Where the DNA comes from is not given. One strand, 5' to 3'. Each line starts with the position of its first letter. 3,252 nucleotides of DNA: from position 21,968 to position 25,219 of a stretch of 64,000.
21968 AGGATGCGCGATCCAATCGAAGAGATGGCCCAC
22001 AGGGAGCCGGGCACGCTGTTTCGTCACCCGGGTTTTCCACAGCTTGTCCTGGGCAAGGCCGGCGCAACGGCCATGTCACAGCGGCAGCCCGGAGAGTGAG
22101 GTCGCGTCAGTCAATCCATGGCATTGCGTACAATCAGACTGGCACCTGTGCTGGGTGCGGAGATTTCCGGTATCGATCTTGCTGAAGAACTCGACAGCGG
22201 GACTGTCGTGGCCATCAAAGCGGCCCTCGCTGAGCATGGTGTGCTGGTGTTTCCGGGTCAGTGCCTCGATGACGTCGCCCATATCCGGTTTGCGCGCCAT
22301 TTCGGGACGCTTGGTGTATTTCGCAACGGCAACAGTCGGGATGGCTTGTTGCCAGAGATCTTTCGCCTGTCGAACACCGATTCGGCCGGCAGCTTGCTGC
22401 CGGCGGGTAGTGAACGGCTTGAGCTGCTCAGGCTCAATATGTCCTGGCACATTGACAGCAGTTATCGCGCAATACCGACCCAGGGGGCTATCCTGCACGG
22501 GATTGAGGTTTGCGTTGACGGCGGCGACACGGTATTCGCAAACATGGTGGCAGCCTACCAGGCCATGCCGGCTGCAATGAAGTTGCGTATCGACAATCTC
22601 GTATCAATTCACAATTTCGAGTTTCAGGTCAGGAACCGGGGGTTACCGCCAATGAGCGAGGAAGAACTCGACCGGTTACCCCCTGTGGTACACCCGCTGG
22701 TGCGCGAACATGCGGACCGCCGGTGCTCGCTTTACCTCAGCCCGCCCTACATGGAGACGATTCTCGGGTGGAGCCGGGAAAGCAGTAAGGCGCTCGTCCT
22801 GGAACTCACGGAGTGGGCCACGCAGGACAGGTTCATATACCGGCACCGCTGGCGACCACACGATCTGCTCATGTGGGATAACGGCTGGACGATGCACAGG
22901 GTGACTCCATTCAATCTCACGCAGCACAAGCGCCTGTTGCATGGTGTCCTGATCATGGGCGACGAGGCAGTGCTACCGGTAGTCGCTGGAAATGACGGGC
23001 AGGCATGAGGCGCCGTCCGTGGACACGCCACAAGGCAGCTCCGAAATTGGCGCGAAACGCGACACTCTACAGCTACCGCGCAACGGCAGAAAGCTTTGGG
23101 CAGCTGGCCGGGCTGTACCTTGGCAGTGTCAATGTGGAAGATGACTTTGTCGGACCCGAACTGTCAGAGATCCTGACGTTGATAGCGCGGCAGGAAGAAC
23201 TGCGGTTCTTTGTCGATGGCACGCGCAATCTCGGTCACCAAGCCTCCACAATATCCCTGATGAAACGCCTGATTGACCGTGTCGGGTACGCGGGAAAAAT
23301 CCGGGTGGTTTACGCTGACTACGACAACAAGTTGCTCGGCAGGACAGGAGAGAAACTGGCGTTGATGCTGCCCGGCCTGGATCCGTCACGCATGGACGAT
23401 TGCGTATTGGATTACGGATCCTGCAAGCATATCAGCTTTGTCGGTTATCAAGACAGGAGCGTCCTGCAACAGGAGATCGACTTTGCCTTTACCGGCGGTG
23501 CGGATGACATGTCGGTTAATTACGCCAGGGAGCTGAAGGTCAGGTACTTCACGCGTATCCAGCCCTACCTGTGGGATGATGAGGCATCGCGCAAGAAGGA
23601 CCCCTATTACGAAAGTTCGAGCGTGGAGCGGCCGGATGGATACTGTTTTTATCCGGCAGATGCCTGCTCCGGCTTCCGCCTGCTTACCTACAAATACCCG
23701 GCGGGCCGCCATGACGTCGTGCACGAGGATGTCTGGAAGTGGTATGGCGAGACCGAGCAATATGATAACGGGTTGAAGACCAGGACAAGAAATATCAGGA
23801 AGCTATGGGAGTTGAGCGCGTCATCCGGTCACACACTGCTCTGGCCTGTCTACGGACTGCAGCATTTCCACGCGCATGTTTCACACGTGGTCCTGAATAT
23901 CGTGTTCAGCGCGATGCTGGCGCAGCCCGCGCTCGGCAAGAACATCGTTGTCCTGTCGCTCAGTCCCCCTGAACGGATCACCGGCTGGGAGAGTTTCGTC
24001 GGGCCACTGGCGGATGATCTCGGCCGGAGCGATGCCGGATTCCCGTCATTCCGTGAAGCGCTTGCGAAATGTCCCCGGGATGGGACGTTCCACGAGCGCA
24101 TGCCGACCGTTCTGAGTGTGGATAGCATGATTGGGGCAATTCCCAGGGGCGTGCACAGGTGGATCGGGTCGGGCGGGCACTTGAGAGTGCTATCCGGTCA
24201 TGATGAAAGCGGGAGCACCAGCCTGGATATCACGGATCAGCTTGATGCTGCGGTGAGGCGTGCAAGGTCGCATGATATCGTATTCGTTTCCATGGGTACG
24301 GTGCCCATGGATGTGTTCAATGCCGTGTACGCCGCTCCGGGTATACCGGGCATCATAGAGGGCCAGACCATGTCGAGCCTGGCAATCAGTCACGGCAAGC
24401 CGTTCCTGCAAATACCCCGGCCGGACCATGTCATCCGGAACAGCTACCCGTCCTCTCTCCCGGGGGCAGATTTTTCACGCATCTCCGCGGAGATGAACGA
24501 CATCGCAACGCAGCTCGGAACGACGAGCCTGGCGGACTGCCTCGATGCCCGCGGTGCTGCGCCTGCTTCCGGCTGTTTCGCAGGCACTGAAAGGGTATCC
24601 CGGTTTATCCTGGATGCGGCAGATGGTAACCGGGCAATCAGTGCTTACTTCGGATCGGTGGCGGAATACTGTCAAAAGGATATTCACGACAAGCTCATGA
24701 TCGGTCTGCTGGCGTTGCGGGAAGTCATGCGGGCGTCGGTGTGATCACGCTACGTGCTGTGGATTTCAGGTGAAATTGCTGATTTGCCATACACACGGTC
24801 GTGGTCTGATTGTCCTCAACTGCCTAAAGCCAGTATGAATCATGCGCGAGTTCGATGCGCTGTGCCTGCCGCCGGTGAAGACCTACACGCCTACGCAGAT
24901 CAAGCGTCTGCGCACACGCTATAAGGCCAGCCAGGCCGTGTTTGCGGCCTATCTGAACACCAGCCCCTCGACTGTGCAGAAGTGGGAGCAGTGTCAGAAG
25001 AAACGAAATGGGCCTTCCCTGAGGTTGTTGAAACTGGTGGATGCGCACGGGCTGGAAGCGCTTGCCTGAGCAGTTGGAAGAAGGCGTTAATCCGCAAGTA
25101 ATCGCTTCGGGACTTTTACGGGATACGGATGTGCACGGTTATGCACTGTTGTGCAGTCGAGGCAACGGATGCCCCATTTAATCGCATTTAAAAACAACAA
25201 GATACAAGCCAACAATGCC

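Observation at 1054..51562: Four direct copies of a tRNA-Met 3' half with its terminator cut the window into island-like segments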

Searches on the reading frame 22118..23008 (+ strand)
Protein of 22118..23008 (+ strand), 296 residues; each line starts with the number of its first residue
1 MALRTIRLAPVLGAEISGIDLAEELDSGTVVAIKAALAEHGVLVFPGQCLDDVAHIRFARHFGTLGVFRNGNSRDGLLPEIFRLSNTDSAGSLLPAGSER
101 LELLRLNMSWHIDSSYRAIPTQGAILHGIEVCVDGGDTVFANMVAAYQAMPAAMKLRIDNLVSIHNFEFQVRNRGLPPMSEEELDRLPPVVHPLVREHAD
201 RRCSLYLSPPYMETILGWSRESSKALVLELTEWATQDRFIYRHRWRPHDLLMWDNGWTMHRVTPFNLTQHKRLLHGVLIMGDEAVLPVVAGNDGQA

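Call 22: search_protein_families(library=pfam, proteins=[window:22118-23008:+], max_evalue=0.01)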
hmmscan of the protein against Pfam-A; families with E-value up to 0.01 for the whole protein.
window:22118-23008:+ (296 aa): 1 family
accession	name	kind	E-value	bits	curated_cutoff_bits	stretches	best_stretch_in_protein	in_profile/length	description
PF02668.22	TauD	-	1.3e-57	196.2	27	1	8-277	5-266/267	Taurine catabolism dioxygenase TauD, TfdA family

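Call 27: find_encoding_contigs(protein=window:22118-23008:+, flank=10000, max_places=6)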
Protein window:22118-23008:+ (296 aa): no gene with exactly this product is on record in the collection.

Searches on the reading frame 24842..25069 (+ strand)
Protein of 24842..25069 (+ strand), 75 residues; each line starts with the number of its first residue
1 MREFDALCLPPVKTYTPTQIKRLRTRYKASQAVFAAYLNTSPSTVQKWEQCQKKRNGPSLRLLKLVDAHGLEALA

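Call 22: search_protein_families(library=pfam, proteins=[window:24842-25069:+], max_evalue=0.01)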
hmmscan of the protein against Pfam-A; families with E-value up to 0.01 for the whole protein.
window:24842-25069:+ (75 aa): 2 families
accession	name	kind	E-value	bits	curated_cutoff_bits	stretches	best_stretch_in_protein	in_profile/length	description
PF01381.28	HTH_3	-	0.0003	21.2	23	1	20-50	1-31/55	Helix-turn-helix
PF13560.12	HTH_31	-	0.0012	19.6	27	1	19-70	5-55/64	Helix-turn-helix domain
